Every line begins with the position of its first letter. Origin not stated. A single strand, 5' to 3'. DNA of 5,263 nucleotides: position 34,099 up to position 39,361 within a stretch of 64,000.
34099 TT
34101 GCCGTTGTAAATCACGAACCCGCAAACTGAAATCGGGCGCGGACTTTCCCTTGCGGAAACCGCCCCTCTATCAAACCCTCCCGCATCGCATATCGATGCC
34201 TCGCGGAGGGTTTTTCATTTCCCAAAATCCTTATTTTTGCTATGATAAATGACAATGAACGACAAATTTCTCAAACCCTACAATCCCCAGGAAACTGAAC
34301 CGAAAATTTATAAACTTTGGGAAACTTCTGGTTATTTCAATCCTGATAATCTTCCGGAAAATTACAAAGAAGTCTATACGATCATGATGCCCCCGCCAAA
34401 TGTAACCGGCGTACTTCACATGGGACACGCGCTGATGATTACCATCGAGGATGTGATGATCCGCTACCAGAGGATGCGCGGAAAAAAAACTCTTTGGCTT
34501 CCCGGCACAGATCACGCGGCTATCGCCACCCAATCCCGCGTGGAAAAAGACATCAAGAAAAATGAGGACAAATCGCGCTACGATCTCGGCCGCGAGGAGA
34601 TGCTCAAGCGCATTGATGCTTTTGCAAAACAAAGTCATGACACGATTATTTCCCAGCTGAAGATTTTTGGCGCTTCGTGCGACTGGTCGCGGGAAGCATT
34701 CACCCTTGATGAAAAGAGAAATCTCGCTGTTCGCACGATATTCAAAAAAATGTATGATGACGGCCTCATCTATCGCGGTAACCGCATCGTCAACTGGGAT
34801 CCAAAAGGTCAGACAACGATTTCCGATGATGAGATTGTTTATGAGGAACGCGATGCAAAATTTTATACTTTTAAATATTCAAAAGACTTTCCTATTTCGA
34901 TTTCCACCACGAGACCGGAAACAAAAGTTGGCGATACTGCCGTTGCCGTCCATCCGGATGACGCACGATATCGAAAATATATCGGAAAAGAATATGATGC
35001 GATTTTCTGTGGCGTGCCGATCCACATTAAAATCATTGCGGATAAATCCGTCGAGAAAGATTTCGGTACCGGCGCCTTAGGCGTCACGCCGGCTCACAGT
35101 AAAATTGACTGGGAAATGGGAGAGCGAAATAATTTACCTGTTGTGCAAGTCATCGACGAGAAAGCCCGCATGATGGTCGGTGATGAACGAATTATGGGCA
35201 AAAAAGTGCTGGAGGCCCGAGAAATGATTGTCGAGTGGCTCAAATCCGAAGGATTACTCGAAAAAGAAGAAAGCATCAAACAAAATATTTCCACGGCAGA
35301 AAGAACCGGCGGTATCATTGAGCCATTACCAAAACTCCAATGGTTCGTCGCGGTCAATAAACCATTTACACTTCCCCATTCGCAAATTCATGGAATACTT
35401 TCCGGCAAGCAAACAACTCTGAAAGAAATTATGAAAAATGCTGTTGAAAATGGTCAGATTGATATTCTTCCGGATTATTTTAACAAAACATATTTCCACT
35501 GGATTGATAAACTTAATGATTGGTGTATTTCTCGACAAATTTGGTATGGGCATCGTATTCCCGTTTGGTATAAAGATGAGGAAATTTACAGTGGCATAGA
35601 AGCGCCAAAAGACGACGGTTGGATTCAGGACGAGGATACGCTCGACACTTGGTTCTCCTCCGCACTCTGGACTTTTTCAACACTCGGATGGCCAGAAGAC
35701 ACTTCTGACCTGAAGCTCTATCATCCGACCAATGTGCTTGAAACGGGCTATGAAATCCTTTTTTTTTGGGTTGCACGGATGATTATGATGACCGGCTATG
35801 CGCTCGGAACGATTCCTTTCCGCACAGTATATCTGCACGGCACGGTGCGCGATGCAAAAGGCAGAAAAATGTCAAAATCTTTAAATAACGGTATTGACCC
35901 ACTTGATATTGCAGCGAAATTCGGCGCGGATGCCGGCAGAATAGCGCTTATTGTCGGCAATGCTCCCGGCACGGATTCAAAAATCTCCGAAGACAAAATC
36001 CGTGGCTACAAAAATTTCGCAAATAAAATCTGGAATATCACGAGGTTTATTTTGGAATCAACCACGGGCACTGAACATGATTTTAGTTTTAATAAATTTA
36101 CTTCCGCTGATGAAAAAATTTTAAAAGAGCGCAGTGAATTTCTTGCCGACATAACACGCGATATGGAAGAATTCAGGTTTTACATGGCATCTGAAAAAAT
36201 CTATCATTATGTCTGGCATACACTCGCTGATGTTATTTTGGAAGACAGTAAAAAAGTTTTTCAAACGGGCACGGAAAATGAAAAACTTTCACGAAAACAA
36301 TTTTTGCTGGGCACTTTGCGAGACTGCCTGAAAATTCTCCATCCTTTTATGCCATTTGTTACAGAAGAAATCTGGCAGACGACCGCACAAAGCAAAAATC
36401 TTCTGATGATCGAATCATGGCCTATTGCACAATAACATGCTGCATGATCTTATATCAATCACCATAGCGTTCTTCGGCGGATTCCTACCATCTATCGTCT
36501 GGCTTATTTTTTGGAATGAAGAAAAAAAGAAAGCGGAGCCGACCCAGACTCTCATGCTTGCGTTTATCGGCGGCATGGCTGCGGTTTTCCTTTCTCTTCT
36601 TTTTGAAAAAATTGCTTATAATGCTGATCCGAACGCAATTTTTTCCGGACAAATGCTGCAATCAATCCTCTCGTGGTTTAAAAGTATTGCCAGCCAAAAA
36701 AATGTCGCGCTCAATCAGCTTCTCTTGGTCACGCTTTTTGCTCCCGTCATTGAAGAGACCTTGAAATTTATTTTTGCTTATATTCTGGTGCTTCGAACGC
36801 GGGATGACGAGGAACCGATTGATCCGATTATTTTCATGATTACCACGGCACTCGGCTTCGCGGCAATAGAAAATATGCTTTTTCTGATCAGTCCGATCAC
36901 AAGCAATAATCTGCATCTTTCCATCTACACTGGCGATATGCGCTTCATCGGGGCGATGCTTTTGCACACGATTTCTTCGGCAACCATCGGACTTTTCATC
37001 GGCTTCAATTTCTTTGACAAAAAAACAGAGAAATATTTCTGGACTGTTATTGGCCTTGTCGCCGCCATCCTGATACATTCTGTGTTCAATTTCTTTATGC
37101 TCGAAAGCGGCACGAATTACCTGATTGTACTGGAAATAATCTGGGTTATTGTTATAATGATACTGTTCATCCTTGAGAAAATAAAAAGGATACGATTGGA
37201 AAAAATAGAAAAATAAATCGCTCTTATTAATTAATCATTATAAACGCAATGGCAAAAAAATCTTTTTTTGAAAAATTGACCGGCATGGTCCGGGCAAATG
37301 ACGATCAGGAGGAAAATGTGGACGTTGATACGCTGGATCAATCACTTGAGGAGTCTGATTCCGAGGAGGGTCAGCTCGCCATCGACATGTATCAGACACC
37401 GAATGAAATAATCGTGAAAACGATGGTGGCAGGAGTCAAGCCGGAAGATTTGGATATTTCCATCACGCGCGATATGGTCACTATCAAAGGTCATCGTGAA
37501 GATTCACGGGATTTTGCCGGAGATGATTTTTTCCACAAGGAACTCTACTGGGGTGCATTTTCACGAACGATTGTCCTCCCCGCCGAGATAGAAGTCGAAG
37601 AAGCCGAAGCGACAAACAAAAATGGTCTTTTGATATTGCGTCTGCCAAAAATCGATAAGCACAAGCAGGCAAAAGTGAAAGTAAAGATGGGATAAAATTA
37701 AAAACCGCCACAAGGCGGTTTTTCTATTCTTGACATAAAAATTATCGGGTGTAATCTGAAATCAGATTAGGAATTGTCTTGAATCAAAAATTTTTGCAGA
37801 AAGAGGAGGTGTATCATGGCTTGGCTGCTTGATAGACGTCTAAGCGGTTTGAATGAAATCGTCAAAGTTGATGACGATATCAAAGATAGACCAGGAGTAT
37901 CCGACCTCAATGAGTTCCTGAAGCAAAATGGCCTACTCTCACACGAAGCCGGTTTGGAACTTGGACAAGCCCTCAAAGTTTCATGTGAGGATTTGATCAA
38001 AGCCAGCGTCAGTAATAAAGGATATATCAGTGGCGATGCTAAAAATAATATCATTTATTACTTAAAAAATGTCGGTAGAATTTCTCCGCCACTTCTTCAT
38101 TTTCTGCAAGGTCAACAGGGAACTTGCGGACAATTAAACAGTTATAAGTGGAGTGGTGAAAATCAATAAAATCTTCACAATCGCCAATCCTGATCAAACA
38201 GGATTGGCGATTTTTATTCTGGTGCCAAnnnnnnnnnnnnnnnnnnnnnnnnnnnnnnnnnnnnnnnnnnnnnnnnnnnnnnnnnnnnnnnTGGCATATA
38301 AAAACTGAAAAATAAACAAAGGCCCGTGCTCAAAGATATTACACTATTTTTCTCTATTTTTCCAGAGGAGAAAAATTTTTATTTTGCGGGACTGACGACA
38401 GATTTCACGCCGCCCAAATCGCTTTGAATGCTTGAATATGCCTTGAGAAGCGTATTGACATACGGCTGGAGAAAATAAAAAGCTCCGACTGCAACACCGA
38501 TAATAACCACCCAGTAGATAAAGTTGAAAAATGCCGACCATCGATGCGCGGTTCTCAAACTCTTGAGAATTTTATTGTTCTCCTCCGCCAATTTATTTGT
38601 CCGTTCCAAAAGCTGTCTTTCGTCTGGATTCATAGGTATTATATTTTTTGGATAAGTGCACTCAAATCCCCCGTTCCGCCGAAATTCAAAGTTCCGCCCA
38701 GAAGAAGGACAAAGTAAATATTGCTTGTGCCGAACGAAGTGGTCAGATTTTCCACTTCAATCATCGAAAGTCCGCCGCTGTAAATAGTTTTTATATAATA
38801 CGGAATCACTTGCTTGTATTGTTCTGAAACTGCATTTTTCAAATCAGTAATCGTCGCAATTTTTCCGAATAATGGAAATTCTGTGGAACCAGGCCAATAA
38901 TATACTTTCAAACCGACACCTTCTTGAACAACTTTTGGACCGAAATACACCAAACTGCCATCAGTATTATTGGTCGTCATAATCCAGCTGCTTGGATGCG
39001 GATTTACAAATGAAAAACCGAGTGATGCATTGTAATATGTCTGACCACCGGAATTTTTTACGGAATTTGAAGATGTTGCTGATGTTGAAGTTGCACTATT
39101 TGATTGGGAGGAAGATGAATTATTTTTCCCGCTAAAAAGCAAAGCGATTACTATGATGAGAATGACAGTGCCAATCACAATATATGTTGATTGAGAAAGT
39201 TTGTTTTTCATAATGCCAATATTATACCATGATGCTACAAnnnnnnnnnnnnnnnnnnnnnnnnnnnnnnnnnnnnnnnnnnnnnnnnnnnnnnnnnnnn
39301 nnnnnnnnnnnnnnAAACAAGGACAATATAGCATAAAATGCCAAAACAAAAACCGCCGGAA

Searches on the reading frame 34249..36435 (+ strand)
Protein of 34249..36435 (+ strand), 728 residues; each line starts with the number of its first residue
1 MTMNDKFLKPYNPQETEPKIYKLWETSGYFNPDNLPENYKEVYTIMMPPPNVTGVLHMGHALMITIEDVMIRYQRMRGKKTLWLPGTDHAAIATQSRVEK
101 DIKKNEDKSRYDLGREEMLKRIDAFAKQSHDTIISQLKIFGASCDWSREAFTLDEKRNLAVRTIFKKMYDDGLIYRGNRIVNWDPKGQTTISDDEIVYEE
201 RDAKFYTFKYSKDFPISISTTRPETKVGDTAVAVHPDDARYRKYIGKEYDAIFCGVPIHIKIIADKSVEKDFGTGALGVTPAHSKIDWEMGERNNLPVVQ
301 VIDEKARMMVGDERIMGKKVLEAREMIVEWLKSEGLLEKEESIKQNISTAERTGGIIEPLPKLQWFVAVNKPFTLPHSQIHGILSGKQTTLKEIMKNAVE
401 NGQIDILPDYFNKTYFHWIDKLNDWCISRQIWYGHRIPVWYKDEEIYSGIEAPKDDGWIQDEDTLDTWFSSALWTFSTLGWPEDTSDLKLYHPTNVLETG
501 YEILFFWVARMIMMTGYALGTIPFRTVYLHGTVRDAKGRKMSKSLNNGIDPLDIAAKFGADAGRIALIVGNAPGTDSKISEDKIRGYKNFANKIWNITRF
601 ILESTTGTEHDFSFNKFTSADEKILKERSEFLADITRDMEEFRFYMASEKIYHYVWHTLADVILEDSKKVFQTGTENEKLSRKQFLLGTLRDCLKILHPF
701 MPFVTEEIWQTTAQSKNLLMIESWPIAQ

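Call 11: search_protein_families(library=pfam, proteins=[window:34249-36435:+], max_evalue=0.001)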
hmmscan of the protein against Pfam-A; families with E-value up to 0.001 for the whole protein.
window:34249-36435:+ (728 aa): 4 families
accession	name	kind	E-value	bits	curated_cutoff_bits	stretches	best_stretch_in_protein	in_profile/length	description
PF00133.28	tRNA-synt_1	-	8.7e-122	407.3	22.7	2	19-445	1-253/414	tRNA synthetases class I (I, L, M and V)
PF08264.19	Anticodon_1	-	2.1e-24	86.5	25.1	1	621-725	1-105/148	Anticodon-binding domain of tRNA ligase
PF09334.17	tRNA-synt_1g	-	6.3e-20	71.7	20.1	2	47-196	5-135/391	tRNA synthetases class I (M)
PF13603.12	tRNA-synt_1_2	-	1.6e-05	24.9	25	1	262-308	100-146/185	Leucyl-tRNA synthetase, editing domain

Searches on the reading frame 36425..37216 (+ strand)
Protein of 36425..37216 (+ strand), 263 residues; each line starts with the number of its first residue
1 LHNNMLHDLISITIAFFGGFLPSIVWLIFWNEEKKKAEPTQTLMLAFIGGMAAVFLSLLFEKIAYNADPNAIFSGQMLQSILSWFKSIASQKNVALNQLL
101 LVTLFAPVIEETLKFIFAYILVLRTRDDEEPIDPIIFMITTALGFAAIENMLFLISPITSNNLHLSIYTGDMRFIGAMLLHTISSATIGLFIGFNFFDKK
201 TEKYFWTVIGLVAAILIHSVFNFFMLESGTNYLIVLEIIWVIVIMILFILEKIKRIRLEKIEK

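Call 11: search_protein_families(library=pfam, proteins=[window:36425-37216:+], max_evalue=0.001)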
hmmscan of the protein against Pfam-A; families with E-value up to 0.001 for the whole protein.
window:36425-37216:+ (263 aa): 1 family
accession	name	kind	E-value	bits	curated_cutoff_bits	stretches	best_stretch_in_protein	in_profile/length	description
PF13367.11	PrsW-protease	-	5.9e-28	98.2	23.5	1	38-246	1-194/196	PrsW family intramembrane metalloprotease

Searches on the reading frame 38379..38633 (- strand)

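Call 64: search_protein_families(library=pfam, proteins=[window:38379-38633:-], max_evalue=0.1)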
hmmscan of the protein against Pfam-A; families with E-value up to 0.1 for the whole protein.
window:38379-38633:- (84 aa): 2 families
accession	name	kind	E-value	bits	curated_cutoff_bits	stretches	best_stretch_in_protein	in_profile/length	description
PF23906.1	DUF7248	-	0.0087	16.5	27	1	32-80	6-51/58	Family of unknown function (DUF7248)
PF10841.13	DUF2644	-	0.041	14.6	22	1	34-69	14-49/59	Protein of unknown function (DUF2644)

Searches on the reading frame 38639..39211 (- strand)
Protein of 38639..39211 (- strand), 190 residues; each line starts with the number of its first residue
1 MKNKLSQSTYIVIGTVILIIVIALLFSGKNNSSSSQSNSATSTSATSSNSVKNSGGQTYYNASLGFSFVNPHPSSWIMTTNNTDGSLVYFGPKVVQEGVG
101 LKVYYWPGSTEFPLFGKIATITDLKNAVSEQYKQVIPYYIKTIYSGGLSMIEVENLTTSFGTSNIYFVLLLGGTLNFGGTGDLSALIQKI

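Call 11: search_protein_families(library=pfam, proteins=[window:38639-39211:-], max_evalue=0.001)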
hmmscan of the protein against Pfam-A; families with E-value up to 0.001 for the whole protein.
window:38639-39211:- (190 aa): 1 family
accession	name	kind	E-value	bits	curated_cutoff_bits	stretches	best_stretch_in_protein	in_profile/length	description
PF18933.6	PsbP_2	-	0.00026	21.5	27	1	11-102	2-87/184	PsbP-like protein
